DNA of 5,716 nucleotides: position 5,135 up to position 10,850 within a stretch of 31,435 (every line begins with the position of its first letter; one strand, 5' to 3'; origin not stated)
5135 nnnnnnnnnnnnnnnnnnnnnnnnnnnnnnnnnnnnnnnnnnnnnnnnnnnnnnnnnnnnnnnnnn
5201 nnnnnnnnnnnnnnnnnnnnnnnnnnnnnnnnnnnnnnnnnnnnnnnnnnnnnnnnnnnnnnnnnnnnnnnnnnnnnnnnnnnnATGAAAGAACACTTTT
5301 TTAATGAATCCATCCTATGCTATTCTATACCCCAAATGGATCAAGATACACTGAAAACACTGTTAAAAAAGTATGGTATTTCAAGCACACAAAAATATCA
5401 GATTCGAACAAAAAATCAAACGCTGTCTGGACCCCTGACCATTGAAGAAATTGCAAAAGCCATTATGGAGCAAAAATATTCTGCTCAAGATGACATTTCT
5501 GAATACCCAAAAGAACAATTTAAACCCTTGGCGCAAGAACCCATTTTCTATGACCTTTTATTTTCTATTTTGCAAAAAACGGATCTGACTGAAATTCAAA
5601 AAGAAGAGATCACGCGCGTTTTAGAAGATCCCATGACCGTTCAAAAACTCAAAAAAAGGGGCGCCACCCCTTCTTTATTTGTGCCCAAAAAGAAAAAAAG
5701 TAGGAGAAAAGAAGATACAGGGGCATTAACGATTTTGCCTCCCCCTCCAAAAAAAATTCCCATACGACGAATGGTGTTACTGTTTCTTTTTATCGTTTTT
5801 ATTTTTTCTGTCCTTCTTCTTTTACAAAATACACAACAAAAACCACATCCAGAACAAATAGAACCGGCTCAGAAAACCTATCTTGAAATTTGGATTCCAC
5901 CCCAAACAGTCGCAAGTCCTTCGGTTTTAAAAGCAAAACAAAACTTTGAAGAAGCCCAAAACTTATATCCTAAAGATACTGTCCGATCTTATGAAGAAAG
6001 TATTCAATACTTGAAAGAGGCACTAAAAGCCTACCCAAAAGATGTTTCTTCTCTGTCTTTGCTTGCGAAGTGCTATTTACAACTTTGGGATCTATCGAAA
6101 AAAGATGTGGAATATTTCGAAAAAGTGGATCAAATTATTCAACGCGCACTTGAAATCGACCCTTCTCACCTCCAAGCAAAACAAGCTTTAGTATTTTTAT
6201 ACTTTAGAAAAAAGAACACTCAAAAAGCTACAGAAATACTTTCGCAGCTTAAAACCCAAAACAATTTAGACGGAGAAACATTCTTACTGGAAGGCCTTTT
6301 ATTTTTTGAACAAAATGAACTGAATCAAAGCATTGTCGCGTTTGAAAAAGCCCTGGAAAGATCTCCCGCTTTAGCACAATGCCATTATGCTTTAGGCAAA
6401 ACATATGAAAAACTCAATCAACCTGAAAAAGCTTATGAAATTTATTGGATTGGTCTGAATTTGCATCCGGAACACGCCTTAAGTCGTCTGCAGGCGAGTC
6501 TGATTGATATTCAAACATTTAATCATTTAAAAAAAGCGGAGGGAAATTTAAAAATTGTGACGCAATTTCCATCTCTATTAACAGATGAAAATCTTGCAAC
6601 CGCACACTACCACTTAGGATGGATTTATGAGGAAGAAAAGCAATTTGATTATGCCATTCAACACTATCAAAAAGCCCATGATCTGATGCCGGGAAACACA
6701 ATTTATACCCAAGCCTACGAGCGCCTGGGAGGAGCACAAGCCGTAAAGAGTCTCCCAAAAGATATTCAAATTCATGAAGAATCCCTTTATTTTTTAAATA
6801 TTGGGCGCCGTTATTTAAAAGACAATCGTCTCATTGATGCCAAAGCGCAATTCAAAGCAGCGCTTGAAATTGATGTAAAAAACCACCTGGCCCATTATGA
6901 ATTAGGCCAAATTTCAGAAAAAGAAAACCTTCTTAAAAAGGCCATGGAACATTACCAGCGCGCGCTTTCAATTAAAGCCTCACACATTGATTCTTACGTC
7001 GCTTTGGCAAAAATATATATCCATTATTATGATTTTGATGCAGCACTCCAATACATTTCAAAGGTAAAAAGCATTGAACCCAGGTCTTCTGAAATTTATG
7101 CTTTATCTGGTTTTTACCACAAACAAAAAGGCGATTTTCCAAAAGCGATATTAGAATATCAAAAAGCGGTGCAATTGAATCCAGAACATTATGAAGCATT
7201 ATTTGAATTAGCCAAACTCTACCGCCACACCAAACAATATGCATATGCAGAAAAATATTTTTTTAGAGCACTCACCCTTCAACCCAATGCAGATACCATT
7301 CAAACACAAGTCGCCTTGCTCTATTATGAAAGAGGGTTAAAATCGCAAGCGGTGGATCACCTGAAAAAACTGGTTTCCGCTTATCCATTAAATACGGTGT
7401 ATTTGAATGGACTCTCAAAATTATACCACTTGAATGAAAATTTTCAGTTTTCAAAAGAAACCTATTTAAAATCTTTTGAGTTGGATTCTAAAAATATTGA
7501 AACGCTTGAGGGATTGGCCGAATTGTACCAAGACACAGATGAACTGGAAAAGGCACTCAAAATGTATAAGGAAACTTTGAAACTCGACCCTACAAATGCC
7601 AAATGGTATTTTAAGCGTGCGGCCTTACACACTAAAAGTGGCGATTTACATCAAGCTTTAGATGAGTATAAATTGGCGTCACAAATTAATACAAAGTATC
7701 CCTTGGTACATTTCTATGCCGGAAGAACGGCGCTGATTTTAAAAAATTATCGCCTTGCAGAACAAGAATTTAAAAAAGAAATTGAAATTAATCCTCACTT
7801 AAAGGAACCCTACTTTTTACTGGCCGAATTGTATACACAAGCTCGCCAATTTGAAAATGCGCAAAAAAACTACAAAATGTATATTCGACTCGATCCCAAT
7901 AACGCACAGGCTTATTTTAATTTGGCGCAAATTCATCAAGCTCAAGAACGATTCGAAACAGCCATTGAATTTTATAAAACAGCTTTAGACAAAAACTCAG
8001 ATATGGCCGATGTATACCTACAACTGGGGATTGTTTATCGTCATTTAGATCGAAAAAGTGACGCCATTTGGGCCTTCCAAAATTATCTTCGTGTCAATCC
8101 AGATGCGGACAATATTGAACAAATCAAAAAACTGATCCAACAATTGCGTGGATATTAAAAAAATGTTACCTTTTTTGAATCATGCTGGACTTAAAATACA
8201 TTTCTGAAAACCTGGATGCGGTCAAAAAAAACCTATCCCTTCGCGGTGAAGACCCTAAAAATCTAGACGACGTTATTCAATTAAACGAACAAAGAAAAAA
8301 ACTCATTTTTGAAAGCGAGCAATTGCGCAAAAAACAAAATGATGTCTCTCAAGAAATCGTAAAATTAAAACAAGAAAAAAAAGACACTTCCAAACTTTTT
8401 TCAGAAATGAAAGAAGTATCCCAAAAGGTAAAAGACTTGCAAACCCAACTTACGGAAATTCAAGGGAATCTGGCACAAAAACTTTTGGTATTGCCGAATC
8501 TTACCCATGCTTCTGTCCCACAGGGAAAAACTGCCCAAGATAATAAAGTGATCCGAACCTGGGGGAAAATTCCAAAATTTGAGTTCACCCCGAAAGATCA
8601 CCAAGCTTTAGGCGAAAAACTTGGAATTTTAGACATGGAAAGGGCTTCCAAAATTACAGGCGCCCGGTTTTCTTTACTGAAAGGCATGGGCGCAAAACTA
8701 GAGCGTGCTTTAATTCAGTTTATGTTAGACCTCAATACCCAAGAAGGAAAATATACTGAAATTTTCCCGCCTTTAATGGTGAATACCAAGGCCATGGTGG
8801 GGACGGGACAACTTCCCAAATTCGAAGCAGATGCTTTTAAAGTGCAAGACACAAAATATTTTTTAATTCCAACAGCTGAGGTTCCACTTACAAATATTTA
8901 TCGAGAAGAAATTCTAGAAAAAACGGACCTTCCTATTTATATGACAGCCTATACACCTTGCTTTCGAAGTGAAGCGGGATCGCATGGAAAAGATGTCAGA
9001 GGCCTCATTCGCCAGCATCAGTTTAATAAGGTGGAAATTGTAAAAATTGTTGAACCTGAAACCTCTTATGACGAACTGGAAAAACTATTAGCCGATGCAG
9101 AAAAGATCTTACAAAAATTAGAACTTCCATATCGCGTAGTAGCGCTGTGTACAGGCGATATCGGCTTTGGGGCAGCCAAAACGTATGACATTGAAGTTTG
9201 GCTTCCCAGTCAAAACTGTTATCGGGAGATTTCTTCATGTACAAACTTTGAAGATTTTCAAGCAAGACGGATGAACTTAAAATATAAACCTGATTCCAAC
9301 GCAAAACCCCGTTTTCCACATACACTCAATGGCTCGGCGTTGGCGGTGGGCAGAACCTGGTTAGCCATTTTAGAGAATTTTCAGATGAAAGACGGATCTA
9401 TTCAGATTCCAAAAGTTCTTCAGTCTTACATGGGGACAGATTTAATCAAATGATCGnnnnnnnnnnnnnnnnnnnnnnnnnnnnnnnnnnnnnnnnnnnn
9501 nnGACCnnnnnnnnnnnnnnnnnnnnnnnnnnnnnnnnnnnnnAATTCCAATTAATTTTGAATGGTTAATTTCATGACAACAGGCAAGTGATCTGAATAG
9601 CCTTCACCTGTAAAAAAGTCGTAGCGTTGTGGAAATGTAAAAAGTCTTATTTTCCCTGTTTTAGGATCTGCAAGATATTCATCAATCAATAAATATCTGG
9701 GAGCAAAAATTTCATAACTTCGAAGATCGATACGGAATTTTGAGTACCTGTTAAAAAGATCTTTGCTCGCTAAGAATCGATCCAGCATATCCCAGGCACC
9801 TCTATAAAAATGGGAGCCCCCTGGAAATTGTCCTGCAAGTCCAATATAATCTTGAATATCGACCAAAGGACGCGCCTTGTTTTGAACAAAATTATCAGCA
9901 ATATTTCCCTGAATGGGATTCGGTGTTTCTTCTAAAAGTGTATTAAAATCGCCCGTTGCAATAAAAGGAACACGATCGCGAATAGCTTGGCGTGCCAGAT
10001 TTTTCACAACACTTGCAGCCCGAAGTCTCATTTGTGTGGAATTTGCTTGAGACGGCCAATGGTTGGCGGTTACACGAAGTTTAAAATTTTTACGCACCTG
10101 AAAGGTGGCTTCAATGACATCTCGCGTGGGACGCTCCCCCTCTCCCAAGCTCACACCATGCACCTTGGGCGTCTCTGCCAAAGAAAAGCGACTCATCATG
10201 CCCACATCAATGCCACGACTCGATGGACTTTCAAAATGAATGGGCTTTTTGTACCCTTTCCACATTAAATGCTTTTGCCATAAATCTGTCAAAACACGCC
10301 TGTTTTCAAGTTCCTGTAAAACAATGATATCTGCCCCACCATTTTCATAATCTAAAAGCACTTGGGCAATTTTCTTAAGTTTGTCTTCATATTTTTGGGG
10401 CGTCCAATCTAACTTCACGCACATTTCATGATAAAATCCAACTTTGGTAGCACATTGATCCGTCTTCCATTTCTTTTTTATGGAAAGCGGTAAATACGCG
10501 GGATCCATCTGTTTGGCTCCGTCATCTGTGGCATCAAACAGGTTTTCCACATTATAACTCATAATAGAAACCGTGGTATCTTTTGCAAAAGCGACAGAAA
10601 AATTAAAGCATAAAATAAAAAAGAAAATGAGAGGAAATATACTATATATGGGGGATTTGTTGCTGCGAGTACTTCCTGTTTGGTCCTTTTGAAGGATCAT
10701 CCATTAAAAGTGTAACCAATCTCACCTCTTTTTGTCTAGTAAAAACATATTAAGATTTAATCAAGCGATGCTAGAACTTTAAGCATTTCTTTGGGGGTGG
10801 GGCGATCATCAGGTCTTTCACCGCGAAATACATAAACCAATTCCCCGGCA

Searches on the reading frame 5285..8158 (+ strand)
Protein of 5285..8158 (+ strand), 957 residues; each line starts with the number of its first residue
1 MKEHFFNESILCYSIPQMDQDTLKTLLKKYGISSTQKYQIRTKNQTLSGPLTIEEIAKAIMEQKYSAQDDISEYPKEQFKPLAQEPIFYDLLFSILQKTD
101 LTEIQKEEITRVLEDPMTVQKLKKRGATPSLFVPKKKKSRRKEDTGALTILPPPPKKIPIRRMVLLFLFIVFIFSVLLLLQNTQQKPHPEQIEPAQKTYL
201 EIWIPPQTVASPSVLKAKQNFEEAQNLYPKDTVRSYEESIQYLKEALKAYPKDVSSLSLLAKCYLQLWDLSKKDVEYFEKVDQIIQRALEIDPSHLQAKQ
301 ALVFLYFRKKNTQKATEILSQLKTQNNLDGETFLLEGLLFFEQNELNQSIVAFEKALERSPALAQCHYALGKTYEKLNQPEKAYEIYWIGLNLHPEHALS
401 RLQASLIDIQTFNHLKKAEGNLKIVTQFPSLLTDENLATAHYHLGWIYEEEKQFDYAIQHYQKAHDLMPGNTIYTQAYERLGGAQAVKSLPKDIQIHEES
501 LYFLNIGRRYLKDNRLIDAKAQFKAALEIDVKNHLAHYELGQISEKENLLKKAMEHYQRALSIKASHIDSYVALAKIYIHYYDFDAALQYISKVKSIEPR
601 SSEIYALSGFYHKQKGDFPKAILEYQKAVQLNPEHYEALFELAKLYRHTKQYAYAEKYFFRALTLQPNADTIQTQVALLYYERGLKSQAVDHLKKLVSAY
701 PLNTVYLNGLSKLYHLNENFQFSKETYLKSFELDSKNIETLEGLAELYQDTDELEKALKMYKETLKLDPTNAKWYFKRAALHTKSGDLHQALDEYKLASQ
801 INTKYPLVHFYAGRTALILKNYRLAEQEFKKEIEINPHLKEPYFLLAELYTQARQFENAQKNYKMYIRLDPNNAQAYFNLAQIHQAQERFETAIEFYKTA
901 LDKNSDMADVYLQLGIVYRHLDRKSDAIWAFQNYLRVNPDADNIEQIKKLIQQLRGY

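Call 4: search_protein_families(library=pfam, proteins=[window:5285-8158:+])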
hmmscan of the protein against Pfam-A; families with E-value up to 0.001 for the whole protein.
window:5285-8158:+ (957 aa): 25 families
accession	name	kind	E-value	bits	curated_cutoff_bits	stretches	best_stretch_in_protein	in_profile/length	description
PF07719.23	TPR_2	-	1.2e-57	187.7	27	3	438-471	1-34/34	Tetratricopeptide repeat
PF00515.34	TPR_1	-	7.1e-51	168.5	27.8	4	438-471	1-34/34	Tetratricopeptide repeat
PF13414.12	TPR_11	-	3.1e-50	168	26.8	5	337-377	1-41/42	TPR repeat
PF14559.12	TPR_19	-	2.8e-45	152.9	25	4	614-668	3-57/68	Tetratricopeptide repeat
PF13431.12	TPR_17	-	2e-42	140.3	24.4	3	863-895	2-34/34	Tetratricopeptide repeat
PF13181.12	TPR_8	-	7.6e-42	138.3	25.7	1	874-902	1-29/34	Tetratricopeptide repeat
PF13432.12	TPR_16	-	2.1e-39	134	32.7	3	845-906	2-63/65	Tetratricopeptide repeat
PF13428.12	TPR_14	-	3.5e-37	123.5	23.5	1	843-883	4-44/44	Tetratricopeptide repeat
PF13424.12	TPR_12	-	5.2e-28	97.5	30.1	2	874-932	3-69/77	Tetratricopeptide repeat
PF13371.12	TPR_9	-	2.1e-26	92.1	35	3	881-952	2-73/73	Tetratricopeptide repeat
PF23914.1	TPR_CcmH_CycH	-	8.5e-25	87.9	42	2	532-634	48-153/158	Cytochrome c-type biogenesis protein H TPR domain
PF13176.12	TPR_7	-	1e-17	63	27.9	0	876-909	1-34/36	Tetratricopeptide repeat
PF25063.1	ARM_TT21_C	-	1.6e-17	64.5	35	2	570-676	97-204/209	Tetratricopeptide repeat protein 21 C-terminal ARM domain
PF13174.12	TPR_6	-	5.4e-15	55.4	26.3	0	677-701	7-31/33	Tetratricopeptide repeat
PF12895.13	ANAPC3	-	3.5e-11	43.7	27.2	0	854-932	3-80/82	Anaphase-promoting complex, cyclosome, subunit 3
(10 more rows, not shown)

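Call 5: search_protein_families(library=ncbifam, proteins=[window:5285-8158:+])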
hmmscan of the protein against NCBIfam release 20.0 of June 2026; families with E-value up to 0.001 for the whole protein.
window:5285-8158:+ (957 aa): 28 families (the best 25 are shown)
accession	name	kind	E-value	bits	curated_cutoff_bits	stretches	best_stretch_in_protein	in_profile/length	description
TIGR02917.1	PEP_TPR_lipo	equivalog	3.6e-62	210.4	312.2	3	684-941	513-769/899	XrtA/PEP-CTERM system TPR-repeat protein PrsT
NF040959.1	MamA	equivalog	7.5e-45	152.9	200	6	770-932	35-197/204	magnetosome protein MamA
TIGR02521.1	type_IV_pilW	equivalog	2.8e-43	148.1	154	6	714-874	41-203/234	type IV pilus biogenesis/stability protein PilW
NF033758.1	gliding_GltE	equivalog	4.6e-34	118.1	225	2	522-796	74-349/411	adventurous gliding motility TPR repeat lipoprotein GltE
TIGR02552.1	LcrH_SycD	equivalog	1.4e-28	99.3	104.8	2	852-954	30-132/136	SycD/LcrH family type III secretion system chaperone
NF008757.0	PRK11788.1-5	equivalog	1.4e-20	73.8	363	4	500-616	180-297/388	lipopolysaccharide assembly protein LapB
NF033762.1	social_mot_Tgl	equivalog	1.9e-20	73.3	225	2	779-942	38-204/252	social motility TPR repeat lipoprotein Tgl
TIGR03939.1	PGA_TPR_OMP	equivalog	4.2e-18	65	366.65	3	846-953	92-197/800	poly-beta-1,6 N-acetyl-D-glucosamine export porin PgaA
TIGR00540.1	TPR_hemY_coli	hypoth_equivalog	2.7e-17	62.6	142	2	500-560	326-385/385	heme biosynthesis-associated TPR protein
NF002725.1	PRK02603.1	equivalog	3.2e-16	59.8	143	1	854-925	49-123/173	photosystem I assembly protein Ycf3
NF047507.1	TPR_BatC_Lepto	exception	1.3e-15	57.4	175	0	341-401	69-133/214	TPR repeat-containing protein BatC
NF033920.0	C39_PA2778_fam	equivalog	2.6e-15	56.5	150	1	823-902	173-252/255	PA2778 family cysteine peptidase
TIGR00990.1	3a0801s09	subfamily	4.8e-15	55.2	757.25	2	820-941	345-466/615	mitochondrial import receptor subunit TOM70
NF053607.1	CHU_0125_OmpA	equivalog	8.5e-15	54.3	620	1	852-955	31-134/639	CHU_0125 family OmpA-like outer membrane integrity protein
NF008756.0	PRK11788.1-4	equivalog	7.4e-14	51.6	474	1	530-675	174-321/389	lipopolysaccharide assembly protein LapB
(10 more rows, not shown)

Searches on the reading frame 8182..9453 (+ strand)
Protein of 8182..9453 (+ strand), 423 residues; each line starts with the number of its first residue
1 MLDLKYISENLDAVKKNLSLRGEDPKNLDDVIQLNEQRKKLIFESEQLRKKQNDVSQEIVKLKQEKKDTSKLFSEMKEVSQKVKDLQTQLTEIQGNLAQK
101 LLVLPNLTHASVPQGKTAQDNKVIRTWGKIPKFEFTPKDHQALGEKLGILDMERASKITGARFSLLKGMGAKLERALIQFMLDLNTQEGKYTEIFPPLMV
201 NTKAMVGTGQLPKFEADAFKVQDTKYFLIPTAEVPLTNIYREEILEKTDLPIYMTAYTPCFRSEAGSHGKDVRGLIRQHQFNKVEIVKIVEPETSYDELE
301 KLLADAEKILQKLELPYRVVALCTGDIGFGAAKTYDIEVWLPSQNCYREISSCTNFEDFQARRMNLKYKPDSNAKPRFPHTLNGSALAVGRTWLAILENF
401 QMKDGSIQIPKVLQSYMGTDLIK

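Call 4: search_protein_families(library=pfam, proteins=[window:8182-9453:+])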
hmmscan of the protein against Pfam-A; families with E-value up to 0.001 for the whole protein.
window:8182-9453:+ (423 aa): 2 families
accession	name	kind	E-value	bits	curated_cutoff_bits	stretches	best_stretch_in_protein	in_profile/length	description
PF00587.30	tRNA-synt_2b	-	2.3e-47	161.8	29.3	1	221-400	3-179/179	tRNA synthetase class II core domain (G, H, P, S and T)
PF02403.27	Seryl_tRNA_N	-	5.3e-29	101.1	28.2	1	1-107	1-107/108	Seryl-tRNA synthetase N-terminal domain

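Call 5: search_protein_families(library=ncbifam, proteins=[window:8182-9453:+])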
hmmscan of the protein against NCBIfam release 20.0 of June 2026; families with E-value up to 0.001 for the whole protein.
window:8182-9453:+ (423 aa): 8 families
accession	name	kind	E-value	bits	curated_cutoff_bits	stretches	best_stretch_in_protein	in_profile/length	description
TIGR00414.1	serS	equivalog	5.6e-168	559.3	301.65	1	1-417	1-418/418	serine--tRNA ligase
TIGR00418.1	thrS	equivalog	7.5e-14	51.5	383.65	1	52-323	80-352/565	threonine--tRNA ligase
TIGR00415.1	serS_MJ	equivalog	1.3e-07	30.4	489.55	1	220-319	303-398/518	serine--tRNA ligase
NF002120.0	PRK00960.1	equivalog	2.3e-06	26.4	611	1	220-322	305-404/518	serine--tRNA ligase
TIGR00408.1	proS_fam_I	equivalog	3.2e-05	23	437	1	224-375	98-246/475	proline--tRNA ligase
NF003211.1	PRK04173.1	equivalog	0.00015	20.8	312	1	247-402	185-344/454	glycine--tRNA ligase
TIGR00409.1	proS_fam_II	equivalog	0.00032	19.7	306.7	1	219-333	94-208/568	proline--tRNA ligase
NF006625.0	PRK09194.1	equivalog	0.00043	19.3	558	1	192-334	67-209/559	proline--tRNA ligase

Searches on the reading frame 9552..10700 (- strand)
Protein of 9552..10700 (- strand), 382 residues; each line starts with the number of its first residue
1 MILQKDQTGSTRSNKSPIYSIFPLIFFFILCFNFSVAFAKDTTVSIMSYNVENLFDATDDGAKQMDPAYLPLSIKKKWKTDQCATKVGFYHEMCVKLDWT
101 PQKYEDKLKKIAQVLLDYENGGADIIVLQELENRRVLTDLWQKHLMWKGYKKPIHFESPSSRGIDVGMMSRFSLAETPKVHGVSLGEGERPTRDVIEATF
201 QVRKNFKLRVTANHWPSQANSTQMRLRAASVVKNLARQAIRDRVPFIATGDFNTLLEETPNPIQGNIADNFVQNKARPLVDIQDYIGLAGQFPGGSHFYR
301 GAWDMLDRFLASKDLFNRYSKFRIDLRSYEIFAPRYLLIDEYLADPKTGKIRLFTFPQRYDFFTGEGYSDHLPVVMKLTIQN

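Call 4: search_protein_families(library=pfam, proteins=[window:9552-10700:-])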
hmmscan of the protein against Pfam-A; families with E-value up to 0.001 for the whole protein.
window:9552-10700:- (382 aa): 2 families
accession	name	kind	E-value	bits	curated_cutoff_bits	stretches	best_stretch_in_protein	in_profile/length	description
PF19580.5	Exo_endo_phos_3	-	1.7e-38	132.9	27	2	97-378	30-309/311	Endonuclease/Exonuclease/phosphatase family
PF03372.29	Exo_endo_phos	-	9.1e-13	48.9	24.5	1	103-328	14-219/225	Endonuclease/Exonuclease/phosphatase family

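Call 5: search_protein_families(library=ncbifam, proteins=[window:9552-10700:-])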
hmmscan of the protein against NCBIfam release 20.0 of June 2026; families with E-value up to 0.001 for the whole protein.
window:9552-10700:- (382 aa): 1 family
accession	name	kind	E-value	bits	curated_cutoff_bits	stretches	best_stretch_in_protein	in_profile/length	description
NF033681.1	ExeM_NucH_DNase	subfamily_domain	2.9e-07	29.7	300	1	40-379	232-545/546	ExeM/NucH family extracellular endonuclease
